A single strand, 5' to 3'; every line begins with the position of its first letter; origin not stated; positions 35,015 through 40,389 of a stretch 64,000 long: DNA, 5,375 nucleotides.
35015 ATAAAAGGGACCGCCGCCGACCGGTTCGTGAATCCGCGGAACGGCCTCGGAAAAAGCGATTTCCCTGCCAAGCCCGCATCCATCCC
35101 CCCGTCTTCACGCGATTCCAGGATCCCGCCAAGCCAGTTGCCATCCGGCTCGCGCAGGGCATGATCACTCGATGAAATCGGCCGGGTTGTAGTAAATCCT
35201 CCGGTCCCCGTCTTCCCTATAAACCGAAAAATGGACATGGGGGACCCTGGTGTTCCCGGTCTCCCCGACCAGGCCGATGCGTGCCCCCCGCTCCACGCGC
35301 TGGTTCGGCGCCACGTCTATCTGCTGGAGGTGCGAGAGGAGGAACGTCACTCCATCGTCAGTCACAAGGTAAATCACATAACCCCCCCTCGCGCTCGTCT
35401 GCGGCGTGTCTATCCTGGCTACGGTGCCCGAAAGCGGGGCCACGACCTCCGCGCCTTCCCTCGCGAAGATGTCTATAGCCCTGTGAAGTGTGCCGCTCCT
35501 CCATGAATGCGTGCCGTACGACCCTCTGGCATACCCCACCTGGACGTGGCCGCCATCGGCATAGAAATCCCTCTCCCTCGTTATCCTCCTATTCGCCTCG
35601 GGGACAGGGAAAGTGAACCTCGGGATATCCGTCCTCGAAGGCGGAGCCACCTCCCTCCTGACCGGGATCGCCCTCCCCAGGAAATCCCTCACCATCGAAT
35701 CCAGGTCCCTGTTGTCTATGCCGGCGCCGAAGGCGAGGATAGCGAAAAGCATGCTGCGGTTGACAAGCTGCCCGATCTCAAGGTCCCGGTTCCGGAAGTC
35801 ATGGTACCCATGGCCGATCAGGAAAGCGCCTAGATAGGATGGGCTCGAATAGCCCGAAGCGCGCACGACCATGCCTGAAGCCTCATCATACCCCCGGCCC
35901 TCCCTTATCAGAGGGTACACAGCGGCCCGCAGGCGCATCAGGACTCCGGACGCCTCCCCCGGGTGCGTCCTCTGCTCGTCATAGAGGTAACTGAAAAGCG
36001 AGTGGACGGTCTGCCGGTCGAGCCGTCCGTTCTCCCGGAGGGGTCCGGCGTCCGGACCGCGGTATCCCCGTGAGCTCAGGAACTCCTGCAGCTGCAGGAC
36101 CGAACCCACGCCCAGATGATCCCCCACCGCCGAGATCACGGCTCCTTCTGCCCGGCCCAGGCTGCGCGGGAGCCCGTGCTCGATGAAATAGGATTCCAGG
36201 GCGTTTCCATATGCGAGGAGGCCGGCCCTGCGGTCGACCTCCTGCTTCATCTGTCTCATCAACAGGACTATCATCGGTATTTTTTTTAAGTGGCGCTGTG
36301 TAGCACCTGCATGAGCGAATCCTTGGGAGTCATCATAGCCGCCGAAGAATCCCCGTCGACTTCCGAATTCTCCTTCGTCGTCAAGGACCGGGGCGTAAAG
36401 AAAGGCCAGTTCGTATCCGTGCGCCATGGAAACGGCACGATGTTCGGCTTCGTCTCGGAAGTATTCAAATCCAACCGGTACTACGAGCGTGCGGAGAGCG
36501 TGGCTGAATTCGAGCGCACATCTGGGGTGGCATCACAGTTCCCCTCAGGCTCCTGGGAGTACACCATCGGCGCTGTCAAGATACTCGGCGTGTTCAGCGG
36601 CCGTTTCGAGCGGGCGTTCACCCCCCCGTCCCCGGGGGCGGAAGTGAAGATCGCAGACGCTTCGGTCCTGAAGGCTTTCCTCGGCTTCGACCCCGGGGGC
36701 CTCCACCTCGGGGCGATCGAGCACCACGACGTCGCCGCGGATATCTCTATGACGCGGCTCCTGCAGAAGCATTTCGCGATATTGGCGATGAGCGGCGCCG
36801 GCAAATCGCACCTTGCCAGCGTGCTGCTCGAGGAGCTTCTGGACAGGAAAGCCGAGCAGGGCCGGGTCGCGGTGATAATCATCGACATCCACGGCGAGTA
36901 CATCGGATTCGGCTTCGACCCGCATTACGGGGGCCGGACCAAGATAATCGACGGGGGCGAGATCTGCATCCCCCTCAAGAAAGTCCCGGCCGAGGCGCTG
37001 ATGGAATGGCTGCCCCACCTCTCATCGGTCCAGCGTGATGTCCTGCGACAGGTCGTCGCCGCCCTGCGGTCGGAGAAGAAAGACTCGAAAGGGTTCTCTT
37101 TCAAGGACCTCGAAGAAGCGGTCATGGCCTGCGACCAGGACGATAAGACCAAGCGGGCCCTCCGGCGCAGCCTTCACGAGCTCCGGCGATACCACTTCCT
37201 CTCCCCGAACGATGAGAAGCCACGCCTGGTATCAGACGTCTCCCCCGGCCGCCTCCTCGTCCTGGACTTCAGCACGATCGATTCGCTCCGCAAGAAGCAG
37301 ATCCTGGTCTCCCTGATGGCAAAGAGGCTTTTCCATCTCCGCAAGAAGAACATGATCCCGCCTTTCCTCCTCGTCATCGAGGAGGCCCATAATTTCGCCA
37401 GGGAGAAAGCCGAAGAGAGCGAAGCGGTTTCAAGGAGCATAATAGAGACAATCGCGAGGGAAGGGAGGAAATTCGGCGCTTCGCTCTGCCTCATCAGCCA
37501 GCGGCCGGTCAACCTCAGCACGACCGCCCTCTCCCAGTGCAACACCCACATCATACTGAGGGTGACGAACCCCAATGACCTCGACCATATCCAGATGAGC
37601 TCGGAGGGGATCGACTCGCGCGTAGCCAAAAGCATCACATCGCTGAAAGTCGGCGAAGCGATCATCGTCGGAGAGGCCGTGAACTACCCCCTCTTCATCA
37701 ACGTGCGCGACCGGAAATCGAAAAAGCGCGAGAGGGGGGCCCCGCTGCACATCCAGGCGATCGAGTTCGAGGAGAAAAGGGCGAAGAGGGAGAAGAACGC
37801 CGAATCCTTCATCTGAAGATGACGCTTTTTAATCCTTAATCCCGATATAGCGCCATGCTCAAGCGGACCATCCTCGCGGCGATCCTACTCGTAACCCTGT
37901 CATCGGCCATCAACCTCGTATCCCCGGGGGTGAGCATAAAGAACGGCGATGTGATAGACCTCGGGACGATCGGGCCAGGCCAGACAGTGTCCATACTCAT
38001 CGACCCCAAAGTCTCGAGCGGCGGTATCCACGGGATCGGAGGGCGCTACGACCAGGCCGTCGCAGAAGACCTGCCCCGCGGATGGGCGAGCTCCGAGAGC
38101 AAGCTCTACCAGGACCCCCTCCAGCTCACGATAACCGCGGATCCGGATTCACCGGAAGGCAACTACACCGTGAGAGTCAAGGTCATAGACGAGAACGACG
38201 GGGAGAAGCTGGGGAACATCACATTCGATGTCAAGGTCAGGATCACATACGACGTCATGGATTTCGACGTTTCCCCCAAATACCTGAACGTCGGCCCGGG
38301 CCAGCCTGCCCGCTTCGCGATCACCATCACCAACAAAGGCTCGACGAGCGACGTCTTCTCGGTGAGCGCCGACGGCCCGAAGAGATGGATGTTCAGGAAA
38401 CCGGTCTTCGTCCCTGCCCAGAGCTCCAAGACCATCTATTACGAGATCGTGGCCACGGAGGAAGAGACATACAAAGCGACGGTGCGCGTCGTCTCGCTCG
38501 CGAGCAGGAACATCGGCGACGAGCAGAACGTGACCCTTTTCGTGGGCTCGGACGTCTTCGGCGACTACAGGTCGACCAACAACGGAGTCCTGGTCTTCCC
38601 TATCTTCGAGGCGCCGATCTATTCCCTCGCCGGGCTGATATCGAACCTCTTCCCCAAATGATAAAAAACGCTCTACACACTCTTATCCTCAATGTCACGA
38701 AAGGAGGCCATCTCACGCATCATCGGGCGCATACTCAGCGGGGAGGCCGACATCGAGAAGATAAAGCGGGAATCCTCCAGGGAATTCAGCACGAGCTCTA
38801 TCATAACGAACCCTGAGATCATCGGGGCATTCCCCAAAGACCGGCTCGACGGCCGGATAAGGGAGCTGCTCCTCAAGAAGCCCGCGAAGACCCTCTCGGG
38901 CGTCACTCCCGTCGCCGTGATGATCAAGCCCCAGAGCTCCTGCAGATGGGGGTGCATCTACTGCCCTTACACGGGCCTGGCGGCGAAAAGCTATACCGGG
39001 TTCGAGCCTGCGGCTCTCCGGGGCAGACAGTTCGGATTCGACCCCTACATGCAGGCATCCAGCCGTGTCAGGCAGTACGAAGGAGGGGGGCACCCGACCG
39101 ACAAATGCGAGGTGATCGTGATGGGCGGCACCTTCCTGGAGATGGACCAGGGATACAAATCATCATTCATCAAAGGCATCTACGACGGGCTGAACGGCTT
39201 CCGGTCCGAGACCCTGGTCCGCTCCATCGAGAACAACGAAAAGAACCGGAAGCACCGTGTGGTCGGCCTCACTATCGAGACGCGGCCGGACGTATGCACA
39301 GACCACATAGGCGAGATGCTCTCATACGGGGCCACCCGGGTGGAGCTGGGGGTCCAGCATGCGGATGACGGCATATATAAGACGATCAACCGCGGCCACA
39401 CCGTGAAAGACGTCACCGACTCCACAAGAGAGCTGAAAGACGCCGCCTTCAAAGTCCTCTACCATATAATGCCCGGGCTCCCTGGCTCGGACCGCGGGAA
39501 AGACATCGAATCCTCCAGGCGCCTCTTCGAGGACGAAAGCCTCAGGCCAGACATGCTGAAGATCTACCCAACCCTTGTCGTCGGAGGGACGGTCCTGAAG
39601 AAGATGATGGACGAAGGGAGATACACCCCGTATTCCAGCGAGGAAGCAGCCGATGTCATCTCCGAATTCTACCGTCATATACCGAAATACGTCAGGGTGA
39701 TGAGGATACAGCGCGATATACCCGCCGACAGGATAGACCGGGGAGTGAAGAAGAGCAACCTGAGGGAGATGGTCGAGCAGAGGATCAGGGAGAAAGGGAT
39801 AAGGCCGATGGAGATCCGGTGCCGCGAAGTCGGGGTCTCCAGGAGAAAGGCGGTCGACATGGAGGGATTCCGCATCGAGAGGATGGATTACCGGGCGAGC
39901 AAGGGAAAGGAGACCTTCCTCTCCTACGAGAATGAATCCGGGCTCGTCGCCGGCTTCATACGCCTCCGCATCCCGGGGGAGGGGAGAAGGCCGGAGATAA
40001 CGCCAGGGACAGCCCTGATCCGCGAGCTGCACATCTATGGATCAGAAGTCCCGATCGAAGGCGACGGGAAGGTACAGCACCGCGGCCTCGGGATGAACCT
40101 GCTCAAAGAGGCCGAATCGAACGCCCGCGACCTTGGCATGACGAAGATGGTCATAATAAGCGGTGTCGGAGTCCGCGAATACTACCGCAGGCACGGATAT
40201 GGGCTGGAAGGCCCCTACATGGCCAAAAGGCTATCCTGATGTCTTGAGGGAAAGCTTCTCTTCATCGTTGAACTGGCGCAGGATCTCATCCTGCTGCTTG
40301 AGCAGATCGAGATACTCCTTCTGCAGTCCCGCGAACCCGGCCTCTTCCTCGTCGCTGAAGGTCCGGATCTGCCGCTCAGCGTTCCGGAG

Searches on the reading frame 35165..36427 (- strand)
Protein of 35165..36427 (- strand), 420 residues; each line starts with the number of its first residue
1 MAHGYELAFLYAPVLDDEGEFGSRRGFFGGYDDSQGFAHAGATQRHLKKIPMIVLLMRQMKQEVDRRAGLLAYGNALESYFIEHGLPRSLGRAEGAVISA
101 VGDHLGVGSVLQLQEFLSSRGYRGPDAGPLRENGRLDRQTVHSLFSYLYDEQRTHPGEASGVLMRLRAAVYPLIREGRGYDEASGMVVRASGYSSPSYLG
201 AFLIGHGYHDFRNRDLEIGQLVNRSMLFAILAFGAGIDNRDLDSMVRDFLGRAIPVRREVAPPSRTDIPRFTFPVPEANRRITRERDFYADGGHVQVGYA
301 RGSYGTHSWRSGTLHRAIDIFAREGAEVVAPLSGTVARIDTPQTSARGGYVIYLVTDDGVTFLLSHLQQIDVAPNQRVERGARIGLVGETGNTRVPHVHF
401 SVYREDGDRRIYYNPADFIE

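Call 34: search_protein_families(library=pfam, proteins=[window:35165-36427:-], max_evalue=0.01)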
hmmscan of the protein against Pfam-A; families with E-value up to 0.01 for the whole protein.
window:35165-36427:- (420 aa): 1 family
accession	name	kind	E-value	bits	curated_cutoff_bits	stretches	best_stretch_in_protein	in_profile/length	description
PF01551.29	Peptidase_M23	-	4.5e-20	72.1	28.7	1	314-405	2-90/96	Peptidase family M23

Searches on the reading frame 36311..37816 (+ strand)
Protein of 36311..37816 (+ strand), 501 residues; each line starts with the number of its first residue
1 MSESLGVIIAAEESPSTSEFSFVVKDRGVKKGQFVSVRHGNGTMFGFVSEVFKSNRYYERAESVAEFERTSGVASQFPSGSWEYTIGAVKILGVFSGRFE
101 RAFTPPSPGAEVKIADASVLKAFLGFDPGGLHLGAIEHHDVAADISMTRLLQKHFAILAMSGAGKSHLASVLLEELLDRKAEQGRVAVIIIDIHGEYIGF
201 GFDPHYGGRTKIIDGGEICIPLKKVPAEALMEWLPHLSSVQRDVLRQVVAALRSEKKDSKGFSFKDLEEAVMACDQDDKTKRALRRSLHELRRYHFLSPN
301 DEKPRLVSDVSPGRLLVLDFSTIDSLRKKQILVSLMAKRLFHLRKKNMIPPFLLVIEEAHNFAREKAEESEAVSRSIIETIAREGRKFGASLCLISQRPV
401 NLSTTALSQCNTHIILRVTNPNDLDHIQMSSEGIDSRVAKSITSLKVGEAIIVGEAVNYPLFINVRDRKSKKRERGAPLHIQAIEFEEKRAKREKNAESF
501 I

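Call 63: search_protein_families(library=pfam, proteins=[window:36311-37816:+], max_evalue=0.01)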
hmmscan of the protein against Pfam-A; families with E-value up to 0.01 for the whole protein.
window:36311-37816:+ (501 aa): 4 families
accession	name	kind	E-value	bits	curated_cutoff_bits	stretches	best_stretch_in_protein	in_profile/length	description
PF01935.23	DUF87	-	9.3e-33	114.6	23.2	1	132-339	2-219/220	Helicase HerA, central domain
PF09378.16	HAS-barrel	-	0.00028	21.3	25.2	1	14-71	7-65/90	HAS barrel domain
PF10412.15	TrwB_AAD_bind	-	0.0031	16.9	20.5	0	149-198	12-56/387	Type IV secretion-system coupling protein DNA-binding domain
PF13401.12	AAA_22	-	0.0054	17.5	27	0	153-362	6-96/130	AAA domain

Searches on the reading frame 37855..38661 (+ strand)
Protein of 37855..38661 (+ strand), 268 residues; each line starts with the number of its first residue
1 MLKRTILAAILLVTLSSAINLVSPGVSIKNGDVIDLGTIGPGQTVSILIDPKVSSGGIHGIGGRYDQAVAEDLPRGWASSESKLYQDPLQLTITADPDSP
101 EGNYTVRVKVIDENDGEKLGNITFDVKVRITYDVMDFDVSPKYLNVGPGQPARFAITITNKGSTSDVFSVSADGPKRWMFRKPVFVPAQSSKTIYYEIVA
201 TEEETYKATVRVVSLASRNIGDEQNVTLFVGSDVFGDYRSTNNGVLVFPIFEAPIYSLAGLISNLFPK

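Call 34: search_protein_families(library=pfam, proteins=[window:37855-38661:+], max_evalue=0.01)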
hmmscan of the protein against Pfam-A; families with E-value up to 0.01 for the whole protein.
window:37855-38661:+ (268 aa): 1 family
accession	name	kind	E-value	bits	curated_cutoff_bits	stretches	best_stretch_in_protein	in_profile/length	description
PF22067.2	Cep192_D3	-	0.0069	16.9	27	0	119-165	28-74/99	Cep192 domain 3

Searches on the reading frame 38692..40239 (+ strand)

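Call 34: search_protein_families(library=pfam, proteins=[window:38692-40239:+], max_evalue=0.01)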
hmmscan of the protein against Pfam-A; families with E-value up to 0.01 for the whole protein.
window:38692-40239:+ (515 aa): 4 families
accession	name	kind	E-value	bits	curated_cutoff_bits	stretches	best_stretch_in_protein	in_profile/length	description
PF16199.10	Radical_SAM_C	-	1.5e-23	83.2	31.9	1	286-366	1-84/85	Radical_SAM C-terminal domain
PF04055.27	Radical_SAM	-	4.6e-15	56.6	29.5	1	79-267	2-155/166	Radical SAM superfamily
PF23613.1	ELP3_N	-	1.9e-05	25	27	1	7-67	9-69/70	ELP3 N-terminal domain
PF00583.31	Acetyltransf_1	-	0.00099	19.8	20.7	1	402-503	28-116/116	Acetyltransferase (GNAT) family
